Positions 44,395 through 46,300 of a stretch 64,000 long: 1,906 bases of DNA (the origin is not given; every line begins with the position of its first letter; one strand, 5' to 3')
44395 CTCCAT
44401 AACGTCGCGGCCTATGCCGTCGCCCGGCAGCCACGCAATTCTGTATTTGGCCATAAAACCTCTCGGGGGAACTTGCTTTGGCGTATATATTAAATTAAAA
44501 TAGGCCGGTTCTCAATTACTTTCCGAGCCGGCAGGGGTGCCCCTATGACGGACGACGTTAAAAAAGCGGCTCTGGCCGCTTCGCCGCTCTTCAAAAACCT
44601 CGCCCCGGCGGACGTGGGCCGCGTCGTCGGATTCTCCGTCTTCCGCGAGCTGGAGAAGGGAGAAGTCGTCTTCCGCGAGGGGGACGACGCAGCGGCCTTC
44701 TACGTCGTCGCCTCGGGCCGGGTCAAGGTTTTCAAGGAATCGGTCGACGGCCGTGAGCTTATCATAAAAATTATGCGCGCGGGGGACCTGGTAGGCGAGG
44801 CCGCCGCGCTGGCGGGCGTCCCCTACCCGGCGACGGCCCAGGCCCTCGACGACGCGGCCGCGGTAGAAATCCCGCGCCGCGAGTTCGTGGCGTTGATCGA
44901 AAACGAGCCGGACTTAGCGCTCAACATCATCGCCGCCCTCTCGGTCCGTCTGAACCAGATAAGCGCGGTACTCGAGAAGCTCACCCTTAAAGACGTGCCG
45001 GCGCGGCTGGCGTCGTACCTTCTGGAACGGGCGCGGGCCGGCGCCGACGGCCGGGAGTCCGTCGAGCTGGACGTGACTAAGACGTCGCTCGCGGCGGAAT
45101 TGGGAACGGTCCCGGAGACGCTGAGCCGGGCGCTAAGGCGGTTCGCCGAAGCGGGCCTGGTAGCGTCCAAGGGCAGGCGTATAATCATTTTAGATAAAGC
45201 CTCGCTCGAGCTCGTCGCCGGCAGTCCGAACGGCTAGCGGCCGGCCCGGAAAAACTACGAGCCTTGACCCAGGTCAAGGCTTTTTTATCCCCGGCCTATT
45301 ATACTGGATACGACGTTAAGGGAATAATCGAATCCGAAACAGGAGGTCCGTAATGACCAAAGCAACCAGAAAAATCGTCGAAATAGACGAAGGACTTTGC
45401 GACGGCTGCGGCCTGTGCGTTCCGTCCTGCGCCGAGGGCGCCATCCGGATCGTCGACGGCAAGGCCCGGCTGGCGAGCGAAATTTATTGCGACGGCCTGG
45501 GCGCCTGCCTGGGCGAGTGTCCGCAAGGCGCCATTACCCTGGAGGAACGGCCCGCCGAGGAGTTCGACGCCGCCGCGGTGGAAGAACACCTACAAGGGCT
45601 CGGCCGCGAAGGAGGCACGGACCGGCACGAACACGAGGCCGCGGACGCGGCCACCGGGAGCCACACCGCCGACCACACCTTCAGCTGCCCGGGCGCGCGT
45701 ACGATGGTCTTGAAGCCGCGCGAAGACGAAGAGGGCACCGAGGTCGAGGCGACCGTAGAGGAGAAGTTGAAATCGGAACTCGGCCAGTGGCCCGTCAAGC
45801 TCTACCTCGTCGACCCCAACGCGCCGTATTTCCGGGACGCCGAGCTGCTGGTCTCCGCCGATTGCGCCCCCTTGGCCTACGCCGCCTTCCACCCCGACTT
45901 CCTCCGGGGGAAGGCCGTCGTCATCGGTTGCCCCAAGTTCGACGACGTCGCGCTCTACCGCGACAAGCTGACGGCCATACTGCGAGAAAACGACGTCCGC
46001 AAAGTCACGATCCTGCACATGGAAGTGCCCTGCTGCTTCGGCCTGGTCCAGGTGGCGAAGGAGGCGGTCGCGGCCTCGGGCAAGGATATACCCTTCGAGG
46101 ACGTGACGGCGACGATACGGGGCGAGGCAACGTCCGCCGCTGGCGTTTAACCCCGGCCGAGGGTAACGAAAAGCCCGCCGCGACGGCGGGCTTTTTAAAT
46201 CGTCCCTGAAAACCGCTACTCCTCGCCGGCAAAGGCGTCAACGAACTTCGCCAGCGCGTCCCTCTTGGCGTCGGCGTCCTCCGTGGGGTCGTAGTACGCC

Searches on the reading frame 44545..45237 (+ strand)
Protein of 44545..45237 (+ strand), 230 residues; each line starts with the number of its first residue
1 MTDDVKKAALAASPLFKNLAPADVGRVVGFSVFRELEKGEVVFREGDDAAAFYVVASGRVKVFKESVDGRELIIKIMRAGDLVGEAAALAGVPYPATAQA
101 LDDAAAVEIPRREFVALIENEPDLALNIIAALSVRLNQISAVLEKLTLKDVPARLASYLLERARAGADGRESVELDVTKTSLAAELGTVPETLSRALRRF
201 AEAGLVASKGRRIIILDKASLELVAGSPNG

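Call 85: search_protein_families(library=pfam, proteins=[window:44545-45237:+], max_evalue=0.001)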
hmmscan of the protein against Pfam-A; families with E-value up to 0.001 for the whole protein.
window:44545-45237:+ (230 aa): 2 families
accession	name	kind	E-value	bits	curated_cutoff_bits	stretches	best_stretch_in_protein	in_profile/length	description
PF00027.35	cNMP_binding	-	1.9e-25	89.1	27.5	1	34-120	2-88/89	Cyclic nucleotide-binding domain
PF13545.12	HTH_Crp_2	-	1.7e-18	66.8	27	1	153-222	1-68/70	Crp-like helix-turn-helix domain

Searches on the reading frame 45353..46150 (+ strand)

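Call 85: search_protein_families(library=pfam, proteins=[window:45353-46150:+], max_evalue=0.001)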
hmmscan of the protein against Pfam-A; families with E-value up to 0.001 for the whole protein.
window:45353-46150:+ (265 aa): 7 families
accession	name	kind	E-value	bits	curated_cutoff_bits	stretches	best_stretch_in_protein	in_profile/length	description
PF00037.32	Fer4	-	7.3e-08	32.4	21.1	1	9-31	1-23/24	4Fe-4S binding domain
PF12838.12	Fer4_7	-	9e-07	29.7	27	1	16-60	2-52/52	4Fe-4S dicluster domain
PF12837.12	Fer4_6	-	1.1e-06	28.7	25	1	8-31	1-24/24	4Fe-4S binding domain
PF13187.11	Fer4_9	-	1.3e-06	28.8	27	1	16-61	2-52/52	4Fe-4S dicluster domain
PF13237.11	Fer4_10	-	3.1e-05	24.2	25.5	1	9-57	2-53/53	4Fe-4S dicluster domain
PF14697.11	Fer4_21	-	9.7e-05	22.9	35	1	10-63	2-59/59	4Fe-4S dicluster domain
PF13484.11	Fer4_16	-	0.00018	22.6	30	0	16-34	2-20/66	4Fe-4S double cluster binding domain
